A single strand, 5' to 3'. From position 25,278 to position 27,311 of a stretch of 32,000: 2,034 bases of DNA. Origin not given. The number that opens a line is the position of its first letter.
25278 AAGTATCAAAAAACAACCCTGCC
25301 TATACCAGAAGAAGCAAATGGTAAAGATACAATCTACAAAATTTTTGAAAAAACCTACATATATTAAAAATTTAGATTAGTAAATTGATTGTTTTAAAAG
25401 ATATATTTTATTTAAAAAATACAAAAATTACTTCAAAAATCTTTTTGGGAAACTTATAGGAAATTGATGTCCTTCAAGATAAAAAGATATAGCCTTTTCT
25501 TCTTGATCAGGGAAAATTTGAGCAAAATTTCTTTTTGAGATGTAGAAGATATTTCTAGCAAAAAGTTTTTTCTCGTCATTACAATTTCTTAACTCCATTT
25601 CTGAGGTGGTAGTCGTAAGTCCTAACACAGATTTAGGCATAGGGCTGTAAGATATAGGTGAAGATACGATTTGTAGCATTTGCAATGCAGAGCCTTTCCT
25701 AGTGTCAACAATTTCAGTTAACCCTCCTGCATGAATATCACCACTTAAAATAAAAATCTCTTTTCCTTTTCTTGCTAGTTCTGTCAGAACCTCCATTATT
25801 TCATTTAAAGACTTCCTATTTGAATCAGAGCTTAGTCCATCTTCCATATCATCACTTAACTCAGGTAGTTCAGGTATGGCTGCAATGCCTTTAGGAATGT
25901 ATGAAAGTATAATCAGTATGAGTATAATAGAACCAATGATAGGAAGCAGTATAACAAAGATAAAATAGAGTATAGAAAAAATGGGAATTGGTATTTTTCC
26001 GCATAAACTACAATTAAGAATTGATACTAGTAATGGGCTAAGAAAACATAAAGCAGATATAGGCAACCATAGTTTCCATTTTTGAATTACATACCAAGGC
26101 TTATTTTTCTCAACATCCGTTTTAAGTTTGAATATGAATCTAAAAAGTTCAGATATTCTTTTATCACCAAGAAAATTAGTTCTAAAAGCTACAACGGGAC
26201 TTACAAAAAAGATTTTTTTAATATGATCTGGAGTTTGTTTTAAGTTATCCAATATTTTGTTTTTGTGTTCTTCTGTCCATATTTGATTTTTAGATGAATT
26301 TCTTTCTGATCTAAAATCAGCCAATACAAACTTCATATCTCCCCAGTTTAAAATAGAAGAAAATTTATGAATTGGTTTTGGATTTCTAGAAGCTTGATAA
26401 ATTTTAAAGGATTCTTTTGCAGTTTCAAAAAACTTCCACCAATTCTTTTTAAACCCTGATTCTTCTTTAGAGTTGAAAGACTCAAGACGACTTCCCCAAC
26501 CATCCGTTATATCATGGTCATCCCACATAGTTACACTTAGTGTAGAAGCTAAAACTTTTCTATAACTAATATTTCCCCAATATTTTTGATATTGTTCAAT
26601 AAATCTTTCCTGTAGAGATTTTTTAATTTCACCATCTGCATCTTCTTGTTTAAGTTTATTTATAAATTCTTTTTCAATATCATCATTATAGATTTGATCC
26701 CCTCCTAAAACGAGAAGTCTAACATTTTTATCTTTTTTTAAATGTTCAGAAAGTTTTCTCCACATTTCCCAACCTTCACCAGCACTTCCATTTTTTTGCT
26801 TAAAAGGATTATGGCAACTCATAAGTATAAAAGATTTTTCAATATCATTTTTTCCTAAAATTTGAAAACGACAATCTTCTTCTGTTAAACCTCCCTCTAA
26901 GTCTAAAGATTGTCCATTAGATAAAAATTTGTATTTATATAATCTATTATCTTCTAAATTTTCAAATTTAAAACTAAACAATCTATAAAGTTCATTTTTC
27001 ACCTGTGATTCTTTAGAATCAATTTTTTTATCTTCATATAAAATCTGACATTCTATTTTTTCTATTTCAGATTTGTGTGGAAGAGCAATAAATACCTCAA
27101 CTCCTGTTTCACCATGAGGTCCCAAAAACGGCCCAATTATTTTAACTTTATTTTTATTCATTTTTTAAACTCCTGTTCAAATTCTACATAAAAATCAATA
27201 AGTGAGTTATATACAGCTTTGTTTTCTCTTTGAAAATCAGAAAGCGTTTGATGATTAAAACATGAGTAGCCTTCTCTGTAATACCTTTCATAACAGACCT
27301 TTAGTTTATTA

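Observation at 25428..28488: Tightly coupled three-gene operon: 4-TM protein, 1-TM Lys-rich protein, PhoD-like metallophosphatase (candidate novel membrane-associated system)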

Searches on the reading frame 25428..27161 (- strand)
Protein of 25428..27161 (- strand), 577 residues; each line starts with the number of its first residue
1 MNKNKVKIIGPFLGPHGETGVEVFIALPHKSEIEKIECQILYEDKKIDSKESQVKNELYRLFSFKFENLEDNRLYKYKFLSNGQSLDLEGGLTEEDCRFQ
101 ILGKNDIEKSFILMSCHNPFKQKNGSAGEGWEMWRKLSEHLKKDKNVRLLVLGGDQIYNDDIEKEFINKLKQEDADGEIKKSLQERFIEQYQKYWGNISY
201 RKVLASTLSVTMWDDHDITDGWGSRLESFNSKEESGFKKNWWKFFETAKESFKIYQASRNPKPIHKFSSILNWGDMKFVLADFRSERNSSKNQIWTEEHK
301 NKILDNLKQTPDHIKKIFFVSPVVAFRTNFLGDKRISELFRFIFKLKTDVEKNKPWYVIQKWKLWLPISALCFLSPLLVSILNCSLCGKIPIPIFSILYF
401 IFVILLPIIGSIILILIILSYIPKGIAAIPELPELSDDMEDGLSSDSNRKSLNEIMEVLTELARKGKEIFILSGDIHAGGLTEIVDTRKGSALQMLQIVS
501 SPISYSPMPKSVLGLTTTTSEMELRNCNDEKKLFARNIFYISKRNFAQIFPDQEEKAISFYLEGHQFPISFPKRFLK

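Call 3: search_protein_families(library=pfam, proteins=[window:25428-27161:-], max_evalue=1)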
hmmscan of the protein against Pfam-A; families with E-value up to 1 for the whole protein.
window:25428-27161:- (577 aa): 4 families
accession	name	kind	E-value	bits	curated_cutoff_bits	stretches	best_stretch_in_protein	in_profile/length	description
PF09423.15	PhoD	-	1.3e-14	54.5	27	2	112-296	2-171/343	PhoD-like phosphatase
PF19050.5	PhoD_2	-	6.6e-07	28.3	22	2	435-519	349-435/543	PhoD related phosphatase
PF00149.33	Metallophos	-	0.031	15.1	21.5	0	130-172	14-56/191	Calcineurin-like phosphoesterase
PF13353.11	Fer4_12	-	0.046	14.5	22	1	116-179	19-86/137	4Fe-4S single cluster domain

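Call 4: search_protein_families(library=padloc, proteins=[window:25428-27161:-], max_evalue=1)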
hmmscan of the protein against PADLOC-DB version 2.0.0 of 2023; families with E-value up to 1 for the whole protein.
window:25428-27161:- (577 aa): 0 families

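Call 5: search_protein_families(library=ncbifam, proteins=[window:25428-27161:-], max_evalue=1)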
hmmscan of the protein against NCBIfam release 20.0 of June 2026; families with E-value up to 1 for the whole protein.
window:25428-27161:- (577 aa): 1 family
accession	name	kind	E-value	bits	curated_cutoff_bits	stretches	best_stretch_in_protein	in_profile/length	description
NF002772.0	PRK02862.1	equivalog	0.064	12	537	1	135-176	105-145/429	glucose-1-phosphate adenylyltransferase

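Call 10: find_homologous_proteins(query=window:25428-27161:-)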
Query window:25428-27161:- (577 aa): 242 proteins with E <= 0.001 among 8000 candidates; the best 120 are listed.
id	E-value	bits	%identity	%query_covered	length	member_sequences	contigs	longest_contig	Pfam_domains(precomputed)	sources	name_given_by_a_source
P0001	0.0e+0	1311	100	100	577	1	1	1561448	PF09423.16,PF19050.6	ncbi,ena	-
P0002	1.4e-254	864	66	100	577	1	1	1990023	PF09423.16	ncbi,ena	-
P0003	8.8e-253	858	64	100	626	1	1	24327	PF09423.16,PF19050.6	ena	-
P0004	2.2e-246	837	60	100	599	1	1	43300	PF09423.16,PF19050.6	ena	-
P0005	3.0e-240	817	61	100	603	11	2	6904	PF09423.16,PF19050.6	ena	-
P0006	9.0e-238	808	60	100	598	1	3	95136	PF09423.16,PF19050.6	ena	-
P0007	7.7e-234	795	60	100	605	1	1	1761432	PF09423.16,PF19050.6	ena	-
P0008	2.1e-233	794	61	100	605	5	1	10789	PF09423.16,PF19050.6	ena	-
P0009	1.2e-216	739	59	100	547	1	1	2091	PF09423.16,PF19050.6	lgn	-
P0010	1.2e-214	732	59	100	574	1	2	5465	PF09423.16,PF19050.6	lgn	-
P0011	1.9e-213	728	57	100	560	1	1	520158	PF09423.16,PF19050.6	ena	-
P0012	5.7e-206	703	55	100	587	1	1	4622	PF09423.16,PF19050.6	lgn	-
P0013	5.4e-194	664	53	99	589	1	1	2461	PF09423.16,PF19050.6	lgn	-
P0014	2.0e-179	616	50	99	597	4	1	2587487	PF09423.16,PF19050.6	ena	-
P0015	1.3e-172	593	51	100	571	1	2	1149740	PF09423.16,PF19050.6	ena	-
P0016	4.5e-172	592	60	73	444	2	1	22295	PF09423.16,PF19050.6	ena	-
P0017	6.6e-167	574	49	99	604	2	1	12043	PF09423.16,PF19050.6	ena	-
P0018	2.8e-163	563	56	74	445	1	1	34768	PF09423.16,PF19050.6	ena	-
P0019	9.2e-153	528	46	99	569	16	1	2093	PF09423.16,PF19050.6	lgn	-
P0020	9.1e-151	521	45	99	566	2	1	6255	PF09423.16,PF19050.6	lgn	-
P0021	9.5e-147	508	50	93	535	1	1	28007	PF09423.16,PF19050.6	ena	-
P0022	4.9e-145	502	45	99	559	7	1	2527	PF09423.16,PF19050.6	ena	-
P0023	3.0e-140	486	42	99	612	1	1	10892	PF09423.16,PF19050.6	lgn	-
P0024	2.0e-137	477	43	100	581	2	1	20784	PF09423.16,PF19050.6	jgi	jgi:hypothetical protein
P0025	1.4e-136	474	42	99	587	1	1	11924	PF09423.16,PF19050.6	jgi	-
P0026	7.7e-134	465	40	99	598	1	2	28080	PF09423.16,PF19050.6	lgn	-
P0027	1.1e-126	442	41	96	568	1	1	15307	PF09423.16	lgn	-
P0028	2.6e-126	440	41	100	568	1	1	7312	PF09423.16,PF19050.6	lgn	-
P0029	4.0e-124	433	38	98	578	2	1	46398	PF09423.16,PF19050.6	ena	-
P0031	4.9e-123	430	39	98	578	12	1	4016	PF09423.16,PF19050.6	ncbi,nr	ncbi:MAG: alkaline phosphatase D family protein [Gemmatimonadetes bacterium]|nr:alkaline phosphatase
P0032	1.7e-122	428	39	99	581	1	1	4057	PF09423.16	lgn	-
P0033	1.3e-121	425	40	99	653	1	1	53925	PF09423.16,PF19050.6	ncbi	-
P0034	1.7e-120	421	40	98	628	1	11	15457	PF09423.16,PF19050.6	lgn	-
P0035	2.7e-120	421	38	98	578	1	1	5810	PF09423.16,PF19050.6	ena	-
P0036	4.0e-120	420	39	98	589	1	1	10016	PF09423.16,PF19050.6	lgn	-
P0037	6.1e-118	413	38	98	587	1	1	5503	PF09423.16,PF19050.6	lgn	-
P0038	7.6e-118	413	38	98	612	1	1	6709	PF09423.16,PF19050.6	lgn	-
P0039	2.2e-116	408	38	98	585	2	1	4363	PF09423.16,PF19050.6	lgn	-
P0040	2.1e-115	404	39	98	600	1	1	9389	PF09423.16,PF19050.6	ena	-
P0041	3.3e-115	404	40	98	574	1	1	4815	PF09423.16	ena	-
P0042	2.4e-114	401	40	98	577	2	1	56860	PF09423.16,PF19050.6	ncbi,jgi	-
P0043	6.0e-114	400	37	98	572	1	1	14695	PF09423.16,PF19050.6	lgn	-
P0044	2.1e-112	395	38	99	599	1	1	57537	PF09423.16,PF19050.6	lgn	-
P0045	1.8e-109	385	38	98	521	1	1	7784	PF09423.16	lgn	-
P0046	2.3e-105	371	50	63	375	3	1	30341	PF09423.16,PF19050.6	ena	-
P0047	1.7e-102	362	40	79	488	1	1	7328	PF09423.16,PF19050.6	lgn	-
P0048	3.0e-102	361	43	56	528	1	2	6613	PF09423.16,PF19050.6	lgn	-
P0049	7.5e-102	360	39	87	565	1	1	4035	PF09423.16,PF19050.6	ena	-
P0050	2.0e-100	355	36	99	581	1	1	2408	PF09423.16,PF19050.6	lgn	-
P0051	5.5e-98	347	36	95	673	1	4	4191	PF09423.16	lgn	-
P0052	2.9e-94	335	35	99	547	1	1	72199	PF09423.16,PF19050.6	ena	-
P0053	8.1e-94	333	38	98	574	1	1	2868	PF09423.16,PF19050.6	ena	-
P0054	3.9e-92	328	34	99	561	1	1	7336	PF09423.16,PF19050.6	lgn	-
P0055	4.8e-91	324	39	56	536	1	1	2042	PF09423.16,PF19050.6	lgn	-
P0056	1.1e-89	320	35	99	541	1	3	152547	PF09423.16,PF19050.6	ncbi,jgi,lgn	-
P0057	6.1e-89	317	38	59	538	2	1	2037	PF09423.16,PF19050.6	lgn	-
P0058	9.2e-89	316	34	62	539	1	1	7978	PF09423.16,PF19050.6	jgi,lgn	-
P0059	6.2e-84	301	38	74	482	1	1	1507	PF09423.16,PF19050.6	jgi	jgi:hypothetical protein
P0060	4.1e-83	298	33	95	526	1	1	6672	PF09423.16,PF19050.6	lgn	-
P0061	2.4e-72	262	35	56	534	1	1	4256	PF09423.16,PF19050.6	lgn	-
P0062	4.6e-65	238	38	53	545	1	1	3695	PF19050.6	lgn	-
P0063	1.0e-63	234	37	45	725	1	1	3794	PF09423.16,PF19050.6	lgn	-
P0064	4.1e-62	228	31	97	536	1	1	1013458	PF09423.16,PF19050.6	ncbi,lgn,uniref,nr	ncbi:metallophosphoesterase family protein [Bdellovibrio svalbardensis]|uniref:PhoD-like phosphatase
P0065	4.2e-62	228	35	57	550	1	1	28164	PF19050.6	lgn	-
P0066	8.4e-61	224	39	55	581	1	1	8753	PF09423.16,PF19050.6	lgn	-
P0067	2.2e-60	223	32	61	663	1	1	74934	PF09423.16,PF19050.6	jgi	jgi:phosphodiesterase/alkaline phosphatase D-like protein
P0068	7.1e-60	221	35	56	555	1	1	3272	PF09423.16,PF19050.6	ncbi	-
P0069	3.3e-58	216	30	73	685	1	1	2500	PF09423.16,PF19050.6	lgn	-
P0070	2.4e-57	213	34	56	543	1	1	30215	PF09423.16,PF19050.6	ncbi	-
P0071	2.9e-57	212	37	55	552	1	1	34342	PF09423.16,PF19050.6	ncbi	ncbi:MAG: alkaline phosphatase D family protein [Verrucomicrobiota bacterium]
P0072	1.1e-56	211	34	56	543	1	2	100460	PF09423.16,PF19050.6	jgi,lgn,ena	-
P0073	6.9e-56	208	35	56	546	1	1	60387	PF19050.6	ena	-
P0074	1.1e-55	207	32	56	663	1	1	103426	PF09423.16,PF19050.6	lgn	-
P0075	1.2e-55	207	34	59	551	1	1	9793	PF09423.16,PF19050.6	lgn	-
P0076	1.4e-55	207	42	32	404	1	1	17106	PF09423.16,PF19050.6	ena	-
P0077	2.4e-55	206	38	45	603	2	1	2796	PF09423.16,PF19050.6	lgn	-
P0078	5.9e-55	205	35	56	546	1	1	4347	PF09423.16,PF19050.6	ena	-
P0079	7.2e-55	205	35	56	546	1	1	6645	PF09423.16,PF19050.6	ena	-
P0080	7.3e-55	205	28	85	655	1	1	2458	PF09423.16,PF19050.6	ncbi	ncbi:MAG: alkaline phosphatase D family protein, partial [Bdellovibrionia bacterium]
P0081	1.8e-54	203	34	55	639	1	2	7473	PF09423.16,PF19050.6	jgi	jgi:hypothetical protein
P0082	4.5e-54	202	35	60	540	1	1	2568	PF09423.16,PF19050.6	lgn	-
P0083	7.9e-54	201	30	87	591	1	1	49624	PF09423.16,PF19050.6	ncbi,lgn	-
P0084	1.0e-53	201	34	56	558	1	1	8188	PF09423.16,PF19050.6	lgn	-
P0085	1.3e-53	200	30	87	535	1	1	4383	PF09423.16,PF19050.6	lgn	-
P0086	2.9e-53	199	32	55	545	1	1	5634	PF09423.16,PF19050.6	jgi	jgi:hypothetical protein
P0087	1.0e-52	197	37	59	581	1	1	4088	PF19050.6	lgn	-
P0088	1.8e-52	197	34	56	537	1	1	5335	PF09423.16,PF19050.6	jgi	jgi:phosphodiesterase/alkaline phosphatase D-like protein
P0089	1.9e-52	197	32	55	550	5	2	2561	PF09423.16,PF19050.6,PF25077.2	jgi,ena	-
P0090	4.1e-52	195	34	55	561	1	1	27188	PF09423.16,PF19050.6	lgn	-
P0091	4.1e-52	195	29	97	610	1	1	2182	PF09423.16,PF19050.6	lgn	-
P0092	4.8e-52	195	34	56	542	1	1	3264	PF09423.16,PF19050.6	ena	-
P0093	6.6e-52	195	33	56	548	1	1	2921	PF09423.16,PF19050.6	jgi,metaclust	metaclust:\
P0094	9.1e-52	194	34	56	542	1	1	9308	PF09423.16,PF19050.6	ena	-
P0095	1.0e-51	194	39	44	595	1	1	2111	PF09423.16,PF19050.6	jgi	jgi:phosphodiesterase/alkaline phosphatase D-like protein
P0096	1.1e-51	194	34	55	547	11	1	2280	PF09423.16,PF19050.6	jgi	-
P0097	1.1e-51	194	34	56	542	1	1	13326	PF09423.16,PF19050.6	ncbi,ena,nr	ncbi:MAG: hypothetical protein DMF71_01365 [Acidobacteria bacterium]|nr:MAG: hypothetical protein DM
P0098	1.4e-51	194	33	56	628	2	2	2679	PF09423.16,PF19050.6,PF25077.2,PF12200.14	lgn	-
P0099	2.3e-51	193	32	56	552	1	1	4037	PF09423.16,PF19050.6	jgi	jgi:alkaline phosphatase D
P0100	2.6e-51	193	33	55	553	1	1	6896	PF09423.16,PF19050.6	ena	-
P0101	3.5e-51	192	28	97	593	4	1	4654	PF09423.16,PF19050.6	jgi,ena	-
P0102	3.7e-51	192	34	55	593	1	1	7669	PF09423.16,PF19050.6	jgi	jgi:alkaline phosphatase D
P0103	3.8e-51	192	34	56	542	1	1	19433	PF09423.16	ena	-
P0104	1.4e-50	190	35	56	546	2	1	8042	PF09423.16,PF19050.6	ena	-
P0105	3.4e-50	189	33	56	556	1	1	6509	PF09423.16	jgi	jgi:phosphodiesterase/alkaline phosphatase D-like protein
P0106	5.0e-50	189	28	98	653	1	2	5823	PF09423.16,PF19050.6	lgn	-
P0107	6.3e-50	188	35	57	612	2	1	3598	PF09423.16,PF19050.6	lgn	-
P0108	8.2e-50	188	37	45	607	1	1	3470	PF09423.16,PF19050.6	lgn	-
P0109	9.0e-50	188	33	55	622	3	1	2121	PF09423.16,PF19050.6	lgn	-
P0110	1.1e-49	188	34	56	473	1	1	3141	PF09423.16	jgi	jgi:alkaline phosphatase D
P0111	1.2e-49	187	38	45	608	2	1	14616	PF09423.16,PF19050.6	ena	-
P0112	1.8e-49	187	36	51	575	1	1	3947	PF09423.16,PF19050.6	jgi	-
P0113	2.6e-49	186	38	45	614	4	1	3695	PF09423.16,PF19050.6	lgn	-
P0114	3.3e-49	186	33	55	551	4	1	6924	PF09423.16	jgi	jgi:phosphodiesterase/alkaline phosphatase D-like protein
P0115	3.4e-49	186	36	51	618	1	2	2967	PF09423.16,PF19050.6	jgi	-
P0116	4.2e-49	186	33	55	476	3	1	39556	PF09423.16,PF19050.6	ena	-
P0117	4.4e-49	185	35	54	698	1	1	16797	PF09423.16,PF19050.6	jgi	jgi:hypothetical protein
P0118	6.6e-49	185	34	55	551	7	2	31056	PF09423.16,PF19050.6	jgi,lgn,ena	jgi:alkaline phosphatase D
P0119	6.7e-49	185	33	55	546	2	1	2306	PF09423.16,PF19050.6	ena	-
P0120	1.2e-48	184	32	55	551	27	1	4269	PF09423.16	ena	-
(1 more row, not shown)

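Call 11: find_encoding_contigs(protein=P0002, flank=8000, max_places=2)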
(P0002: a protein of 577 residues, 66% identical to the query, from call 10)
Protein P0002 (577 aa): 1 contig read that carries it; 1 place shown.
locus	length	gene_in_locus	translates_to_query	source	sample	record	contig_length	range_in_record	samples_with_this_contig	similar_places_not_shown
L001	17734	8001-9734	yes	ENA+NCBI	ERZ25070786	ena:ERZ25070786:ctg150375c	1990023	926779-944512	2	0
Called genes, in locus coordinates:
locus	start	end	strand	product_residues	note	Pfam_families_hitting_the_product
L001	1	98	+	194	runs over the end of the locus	-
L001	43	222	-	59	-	-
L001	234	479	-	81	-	-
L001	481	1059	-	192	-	-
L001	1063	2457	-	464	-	PF13175:AAA_15, PF13304:AAA_21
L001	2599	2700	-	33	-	-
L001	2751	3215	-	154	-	-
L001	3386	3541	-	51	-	-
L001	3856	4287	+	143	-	-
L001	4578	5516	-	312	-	PF03193:RsgA_GTPase (faint), PF00009:GTP_EFTU, PF00350:Dynamin_N (faint), PF01926:MMR_HSR1, PF02421:FeoB_N, PF04548:AIG1, PF10662:PduV-EutP (weak), PF07650:KH_2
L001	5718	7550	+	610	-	PF01336:tRNA_anti-codon, PF00152:tRNA-synt_2, PF02938:GAD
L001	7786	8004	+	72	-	-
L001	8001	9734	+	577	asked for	PF09423:PhoD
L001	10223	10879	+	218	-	-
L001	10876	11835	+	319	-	-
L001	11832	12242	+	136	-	-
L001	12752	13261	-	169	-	PF13274:SocA_Panacea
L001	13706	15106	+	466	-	PF02646:RmuC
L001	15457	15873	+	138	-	PF18181:SLATT_1, PF14015:DUF4231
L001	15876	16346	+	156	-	PF08937:ThsB_TIR, PF13676:TIR_2 (weak)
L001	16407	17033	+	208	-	PF02810:SEC-C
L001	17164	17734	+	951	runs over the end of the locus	PF16078:2-oxogl_dehyd_N (weak), PF00676:E1_dh, PF02779:Transket_pyr, PF16870:OxoGdeHyase_C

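Call 12: find_encoding_contigs(protein=P0014, flank=8000, max_places=2)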
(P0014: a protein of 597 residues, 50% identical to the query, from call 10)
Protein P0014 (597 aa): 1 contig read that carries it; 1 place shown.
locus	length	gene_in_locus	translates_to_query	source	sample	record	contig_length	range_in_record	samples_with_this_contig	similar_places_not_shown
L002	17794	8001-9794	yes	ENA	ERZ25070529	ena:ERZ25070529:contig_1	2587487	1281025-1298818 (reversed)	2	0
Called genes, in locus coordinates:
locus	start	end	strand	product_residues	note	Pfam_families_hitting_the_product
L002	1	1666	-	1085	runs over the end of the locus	PF20473:MmeI_Mtase, PF07669:Eco57I, PF02384:N6_Mtase (weak), PF12950:TaqI_C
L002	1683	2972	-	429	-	PF17761:DUF1016_N, PF06250:YhcG_C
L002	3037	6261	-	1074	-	PF13091:PLDc_2, PF00176:SNF2-rel_dom, PF22590:Cas3-like_C_2 (faint), PF00271:Helicase_C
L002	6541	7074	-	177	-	-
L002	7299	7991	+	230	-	-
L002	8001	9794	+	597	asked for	PF09423:PhoD, PF19050:PhoD_2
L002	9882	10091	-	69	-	-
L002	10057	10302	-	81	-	-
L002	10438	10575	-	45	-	-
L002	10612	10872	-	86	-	-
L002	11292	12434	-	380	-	PF04326:SLFN_AlbA_2, PF13749:HATPase_c_4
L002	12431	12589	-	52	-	PF08463:EcoEI_R_C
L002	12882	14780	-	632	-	PF00474:SSF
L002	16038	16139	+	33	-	-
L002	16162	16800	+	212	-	PF03781:FGE-sulfatase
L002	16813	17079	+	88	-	PF03781:FGE-sulfatase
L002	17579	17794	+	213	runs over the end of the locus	PF01386:Ribosomal_L25p, PF14693:Ribosomal_TL5_C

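Call 13: find_encoding_contigs(protein=P0042, flank=8000, max_places=2)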
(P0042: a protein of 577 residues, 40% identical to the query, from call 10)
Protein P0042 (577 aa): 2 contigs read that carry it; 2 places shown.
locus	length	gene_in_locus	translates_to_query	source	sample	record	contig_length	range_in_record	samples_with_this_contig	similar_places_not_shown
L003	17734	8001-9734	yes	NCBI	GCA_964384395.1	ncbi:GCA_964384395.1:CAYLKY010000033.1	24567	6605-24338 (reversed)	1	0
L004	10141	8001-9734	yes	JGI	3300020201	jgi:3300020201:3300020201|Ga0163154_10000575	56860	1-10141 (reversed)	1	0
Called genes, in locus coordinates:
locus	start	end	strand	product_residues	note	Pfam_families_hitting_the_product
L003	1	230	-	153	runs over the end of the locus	?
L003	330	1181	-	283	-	PF13509:S1_2, PF17783:WHD_CvfB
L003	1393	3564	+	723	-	PF03190:Thioredox_DsbH, PF13899:Thioredoxin_7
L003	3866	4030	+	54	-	-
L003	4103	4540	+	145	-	-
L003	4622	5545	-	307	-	PF05721:PhyH (weak)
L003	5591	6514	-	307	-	PF05721:PhyH (weak)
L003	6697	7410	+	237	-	PF02311:AraC_binding, PF12833:HTH_18, PF00165:HTH_AraC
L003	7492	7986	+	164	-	-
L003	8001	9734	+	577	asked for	PF09423:PhoD, PF19050:PhoD_2 (weak)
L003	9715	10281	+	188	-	-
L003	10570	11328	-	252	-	PF00498:FHA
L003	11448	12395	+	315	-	PF02445:NadA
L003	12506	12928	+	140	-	PF16798:DUF5069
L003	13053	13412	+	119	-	PF00365:PFK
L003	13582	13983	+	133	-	PF00365:PFK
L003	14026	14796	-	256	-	PF01925:TauE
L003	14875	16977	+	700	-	PF11412:DsbD_N, PF02683:DsbD_TM, PF13899:Thioredoxin_7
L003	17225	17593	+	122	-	-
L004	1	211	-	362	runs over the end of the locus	PF01565:FAD_binding_4, PF02873:MurB_C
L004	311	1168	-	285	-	PF13509:S1_2, PF17783:WHD_CvfB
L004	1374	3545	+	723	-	PF03190:Thioredox_DsbH, PF13899:Thioredoxin_7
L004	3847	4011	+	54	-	-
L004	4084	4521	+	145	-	-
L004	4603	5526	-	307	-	PF05721:PhyH (weak)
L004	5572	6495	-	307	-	PF05721:PhyH (weak)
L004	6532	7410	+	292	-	PF02311:AraC_binding, PF12833:HTH_18, PF00165:HTH_AraC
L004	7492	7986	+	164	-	-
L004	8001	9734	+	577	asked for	PF09423:PhoD, PF19050:PhoD_2 (weak)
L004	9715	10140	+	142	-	?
